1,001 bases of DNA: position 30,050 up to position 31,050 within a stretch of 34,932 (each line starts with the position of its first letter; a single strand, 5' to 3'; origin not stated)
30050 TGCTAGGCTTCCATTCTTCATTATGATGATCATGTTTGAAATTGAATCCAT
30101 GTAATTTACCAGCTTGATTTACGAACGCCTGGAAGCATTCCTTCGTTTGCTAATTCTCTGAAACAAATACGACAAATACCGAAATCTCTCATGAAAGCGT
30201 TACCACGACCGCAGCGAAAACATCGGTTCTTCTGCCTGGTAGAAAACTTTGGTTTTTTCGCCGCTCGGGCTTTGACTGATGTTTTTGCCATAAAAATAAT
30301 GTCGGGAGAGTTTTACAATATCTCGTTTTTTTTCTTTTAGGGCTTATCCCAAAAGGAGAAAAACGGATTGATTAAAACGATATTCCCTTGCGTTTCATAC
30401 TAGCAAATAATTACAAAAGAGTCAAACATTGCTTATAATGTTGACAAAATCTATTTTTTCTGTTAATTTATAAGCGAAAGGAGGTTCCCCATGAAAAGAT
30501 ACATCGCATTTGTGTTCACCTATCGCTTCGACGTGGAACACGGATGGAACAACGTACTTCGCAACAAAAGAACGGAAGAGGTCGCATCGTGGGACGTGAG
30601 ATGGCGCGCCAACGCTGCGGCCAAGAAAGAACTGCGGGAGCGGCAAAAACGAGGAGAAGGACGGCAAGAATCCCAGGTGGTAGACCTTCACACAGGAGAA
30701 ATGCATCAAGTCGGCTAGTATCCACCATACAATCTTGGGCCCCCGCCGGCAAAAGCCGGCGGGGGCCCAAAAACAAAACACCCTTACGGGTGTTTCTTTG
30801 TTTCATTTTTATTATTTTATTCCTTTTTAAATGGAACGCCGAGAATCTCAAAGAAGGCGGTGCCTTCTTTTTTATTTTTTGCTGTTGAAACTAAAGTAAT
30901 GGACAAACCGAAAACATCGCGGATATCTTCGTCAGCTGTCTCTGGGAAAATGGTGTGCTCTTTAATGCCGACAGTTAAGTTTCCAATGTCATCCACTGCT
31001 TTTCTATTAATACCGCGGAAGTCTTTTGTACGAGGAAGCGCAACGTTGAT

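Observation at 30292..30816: GC-rich micro-cassette (promoter, strong SD, 75-aa ORF, double terminator) wedged antisense between rplE and rpsZ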

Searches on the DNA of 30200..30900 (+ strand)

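Call 8: search_rna_families(source=window, start=30200, end=30900, threshold=evalue, max_evalue=10)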
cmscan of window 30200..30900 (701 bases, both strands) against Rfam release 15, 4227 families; matches with E-value up to 10: 28.
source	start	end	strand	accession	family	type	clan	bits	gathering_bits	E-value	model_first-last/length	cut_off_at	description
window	30704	30810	+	RF02502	Atu_C8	Gene; sRNA;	-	24.8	50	0.015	1-122/122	no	Rhizobiales sRNA Atu_C8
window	30768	30871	-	RF02713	MCS4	Gene; sRNA;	-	23.9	56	0.47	1-123/123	no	Mycoplasma sRNA MCS4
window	30705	30821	-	RF01743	leu-phe_leader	Cis-reg; leader;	-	22.8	70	0.29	1-162/162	no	leu/phe leader RNA from Lactococcus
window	30733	30771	+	RF04119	MIR1858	Gene; miRNA;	-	22.2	137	0.29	1-197/197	no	MIR1858 microRNA precursor family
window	30735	30770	-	RF04198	MIR8670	Gene; miRNA;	-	21.5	150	0.17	15-127/142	no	MIR8670 microRNA precursor family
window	30764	30821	+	RF00242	ctRNA_pT181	Gene; antisense;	-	21.4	56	3.6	1-94/94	no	ctRNA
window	30729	30819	+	RF02621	BSnc120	Gene; sRNA;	-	20.8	114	0.053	1-88/88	no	Brucella sRNA 120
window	30775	30830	-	RF02844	RefA9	Gene; antisense;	-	20.8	49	1.3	1-64/64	no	Enterococcus sRNA A9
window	30290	30379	-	RF01859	Phe_leader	Cis-reg; leader;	-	20.3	55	0.92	1-125/125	no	Phenylalanine leader peptide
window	30769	30852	-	RF01859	Phe_leader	Cis-reg; leader;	-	20.2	55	0.95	1-125/125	no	Phenylalanine leader peptide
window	30744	30821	+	RF01770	rimP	Cis-reg; leader;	-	19.9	47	1.2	1-102/102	no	Gammaprotebacteria rimP leader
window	30724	30822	-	RF02905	sRNA41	Gene; sRNA;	-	19.7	45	1.3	1-113/113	no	Archaeal Small RNA 41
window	30737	30768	-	RF02254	mir-35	Gene; miRNA;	CL00088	19.4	70.2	0.8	1-72/72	no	mir-35 microRNA precursor family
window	30770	30837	-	RF02371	PyrG_leader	Cis-reg; leader;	-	19.2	65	7.7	1-78/78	no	PyrG leader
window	30774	30873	+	RF01859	Phe_leader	Cis-reg; leader;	-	18.1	55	2.8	1-125/125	no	Phenylalanine leader peptide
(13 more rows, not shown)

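Call 18: search_dna_similar(query=window:30430-30820:+, collection=phages, mode=distant, max_evalue=0.01)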
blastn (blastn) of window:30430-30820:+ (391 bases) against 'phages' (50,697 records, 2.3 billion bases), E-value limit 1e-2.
Records with a match: 1; places in all: 1; records where one place covers at least 80% of the query: 0.
Best place of each record, by identity: 95-99% 1.
By first word of the organism name: Salmonella 1.
By host as written in the record: Homo sapiens 1.
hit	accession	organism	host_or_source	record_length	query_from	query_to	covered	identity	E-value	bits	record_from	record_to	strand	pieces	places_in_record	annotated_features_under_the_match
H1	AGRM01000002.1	Salmonella enterica subsp. houtenae str. ATCC BAA-1581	Homo sapiens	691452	348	375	7%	96.4%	9e-3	47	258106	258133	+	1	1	none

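Call 19: search_dna_similar(query=window:30430-30820:+, collection=plasmids, mode=distant, max_evalue=0.01)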
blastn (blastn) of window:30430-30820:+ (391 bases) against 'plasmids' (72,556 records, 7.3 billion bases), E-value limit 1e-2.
No match.

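Call 106: build_rna_model(alignment_id=A9, structure=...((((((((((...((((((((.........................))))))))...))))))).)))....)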
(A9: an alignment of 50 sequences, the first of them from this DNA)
Model R1 built from alignment A9 (50 sequences, 75 columns); structure: as given.
model positions 62; base pairs 18; branch points 0; effective number of sequences 7.59; information 0.902 bits per position. Calibrated on 0.2 Mb of random sequence (short: E-values are rough).
structure used (alignment columns):
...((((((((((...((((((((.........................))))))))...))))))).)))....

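Call 107: search_with_rna_model(model_id=R1, source=window, max_evalue=10, filters=off)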
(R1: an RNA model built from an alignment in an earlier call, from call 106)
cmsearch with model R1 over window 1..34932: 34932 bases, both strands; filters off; matches with E-value up to 10: 12.
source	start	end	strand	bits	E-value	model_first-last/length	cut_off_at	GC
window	30316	30371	-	62.7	6.8e-14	1-62/62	no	0.34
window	30318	30370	+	14.3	0.29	1-62/62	no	0.34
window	23710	23768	+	11.2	1.8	1-62/62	no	0.27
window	28416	28438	-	10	3.9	1-62/62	no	0.43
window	12208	12228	+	9.6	4.7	1-62/62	no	0.43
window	28397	28423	+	9.5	5.1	1-62/62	no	0.37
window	22748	22771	-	9.2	6.1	1-62/62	no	0.58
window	7978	8053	+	9.1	6.5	1-62/62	no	0.34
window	14770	14805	-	9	7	1-62/62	no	0.28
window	20395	20457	+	8.9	7.4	1-62/62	no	0.24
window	16286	16314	+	8.6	8.7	1-62/62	no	0.38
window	17635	17661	+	8.6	8.8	1-62/62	no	0.22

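Call 108: search_with_rna_model(model_id=R1, sources=[L022, L023, L025, L027, L029, L032, L033, L034, L035, L037, L038, L041, L042, L043, L044, L050, L054, L062, L065, L068, L070, L071, L075, L077, L081, L082, L086, L087, L088, L089, L090, L091, L092, L096, L097, L098, L099, L012, L001, L020, L103], max_evalue=0.01)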
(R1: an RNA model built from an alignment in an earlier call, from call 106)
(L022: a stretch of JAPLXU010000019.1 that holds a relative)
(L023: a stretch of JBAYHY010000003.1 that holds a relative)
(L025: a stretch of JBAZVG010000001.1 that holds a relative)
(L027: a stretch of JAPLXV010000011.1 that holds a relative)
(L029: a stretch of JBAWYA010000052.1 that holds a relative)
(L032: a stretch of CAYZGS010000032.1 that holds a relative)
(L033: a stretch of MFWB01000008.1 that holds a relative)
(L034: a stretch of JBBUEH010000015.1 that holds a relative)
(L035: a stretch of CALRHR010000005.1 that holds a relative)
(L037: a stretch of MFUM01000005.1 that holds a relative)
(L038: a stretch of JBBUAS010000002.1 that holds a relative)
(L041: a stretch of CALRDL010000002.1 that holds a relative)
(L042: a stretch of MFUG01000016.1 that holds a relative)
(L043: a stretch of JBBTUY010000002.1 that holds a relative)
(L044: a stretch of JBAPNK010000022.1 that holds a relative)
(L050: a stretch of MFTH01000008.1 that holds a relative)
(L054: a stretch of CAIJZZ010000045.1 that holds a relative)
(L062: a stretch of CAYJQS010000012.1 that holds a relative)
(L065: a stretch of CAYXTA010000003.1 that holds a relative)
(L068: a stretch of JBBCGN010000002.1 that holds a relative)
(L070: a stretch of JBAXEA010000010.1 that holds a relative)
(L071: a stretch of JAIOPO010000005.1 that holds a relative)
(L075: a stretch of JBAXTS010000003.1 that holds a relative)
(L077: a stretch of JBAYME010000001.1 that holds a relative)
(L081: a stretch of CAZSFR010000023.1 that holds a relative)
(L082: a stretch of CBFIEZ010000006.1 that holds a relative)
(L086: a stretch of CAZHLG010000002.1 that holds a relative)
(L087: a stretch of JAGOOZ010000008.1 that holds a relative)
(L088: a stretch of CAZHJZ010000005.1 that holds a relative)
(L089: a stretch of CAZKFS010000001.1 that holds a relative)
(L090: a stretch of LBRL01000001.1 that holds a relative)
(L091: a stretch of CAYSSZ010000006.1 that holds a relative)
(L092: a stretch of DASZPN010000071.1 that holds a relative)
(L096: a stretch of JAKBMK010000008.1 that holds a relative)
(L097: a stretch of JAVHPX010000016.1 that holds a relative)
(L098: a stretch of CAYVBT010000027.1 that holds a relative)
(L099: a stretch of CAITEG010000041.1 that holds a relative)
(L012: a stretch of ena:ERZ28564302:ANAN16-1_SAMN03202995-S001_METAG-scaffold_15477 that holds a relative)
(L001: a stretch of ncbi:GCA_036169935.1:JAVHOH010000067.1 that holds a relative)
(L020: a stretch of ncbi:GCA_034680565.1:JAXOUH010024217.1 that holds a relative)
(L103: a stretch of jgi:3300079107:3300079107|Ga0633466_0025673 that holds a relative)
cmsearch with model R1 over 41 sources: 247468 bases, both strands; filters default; matches with E-value up to 0.01: 37.
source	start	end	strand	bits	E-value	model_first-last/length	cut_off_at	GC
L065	2915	2974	+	78.1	4.7e-17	1-62/62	no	0.25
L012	4549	4612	-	73.9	5.6e-16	1-62/62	no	0.23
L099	2829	2893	+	73.8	6.1e-16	1-62/62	no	0.31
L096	2872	2936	+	72.2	1.5e-15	1-62/62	no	0.32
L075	2872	2935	+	71.3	2.8e-15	1-62/62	no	0.23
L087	2794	2856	+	70.4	4.7e-15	1-62/62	no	0.37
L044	2919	2977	+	69.7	7.3e-15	1-62/62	no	0.31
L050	2843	2910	+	68.8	1.2e-14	1-62/62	no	0.32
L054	2865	2920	+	68.2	1.8e-14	1-62/62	no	0.25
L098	467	532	+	67.2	3.2e-14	1-62/62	no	0.33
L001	2844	2907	+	66.7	4.3e-14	1-62/62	no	0.23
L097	2703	2768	+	66.6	4.5e-14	1-62/62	no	0.34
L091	2836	2899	+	65.7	7.9e-14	1-62/62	no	0.31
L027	2888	2977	+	63.7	2.7e-13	1-62/62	no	0.37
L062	2863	2932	+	62.8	4.5e-13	1-62/62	no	0.4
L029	2432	2513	+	60.8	1.4e-12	1-62/62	no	0.3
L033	2886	2974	+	59.4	3.5e-12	1-62/62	no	0.33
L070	2912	2976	+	59.2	3.9e-12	1-62/62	no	0.28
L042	2830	2893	+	59.2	3.9e-12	1-62/62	no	0.28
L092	2242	2295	+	57.8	9e-12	1-62/62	no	0.48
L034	2886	2976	+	57.7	9.4e-12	1-62/62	no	0.4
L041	1949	2040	+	57.4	1.1e-11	1-62/62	no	0.32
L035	2820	2909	+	56.3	2.2e-11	1-62/62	no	0.43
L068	2856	2930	+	55.6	3.4e-11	1-62/62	no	0.37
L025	2894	2975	+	54.3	7.5e-11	1-62/62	no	0.43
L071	2901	2975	+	52.2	2.6e-10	1-62/62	no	0.24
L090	2886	2961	+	52.1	2.8e-10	1-62/62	no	0.41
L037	2866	2975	+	49.9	1e-09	1-62/62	no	0.39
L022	2895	2976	+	48.1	3e-09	1-62/62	no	0.44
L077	2796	2906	+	47.4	4.6e-09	1-62/62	no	0.42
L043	2901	2975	+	43.2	5.7e-08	1-62/62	no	0.21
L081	559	622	+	36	4.5e-06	1-62/62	no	0.48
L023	2849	2920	+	31.2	7.9e-05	7-55/62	no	0.44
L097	2868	2911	+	29.3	0.00024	11-50/62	no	0.3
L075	2873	2933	-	28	0.00054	1-62/62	no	0.25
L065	2916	2972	-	25.5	0.0024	1-62/62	no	0.25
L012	4551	4611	+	24.6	0.0043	1-62/62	no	0.25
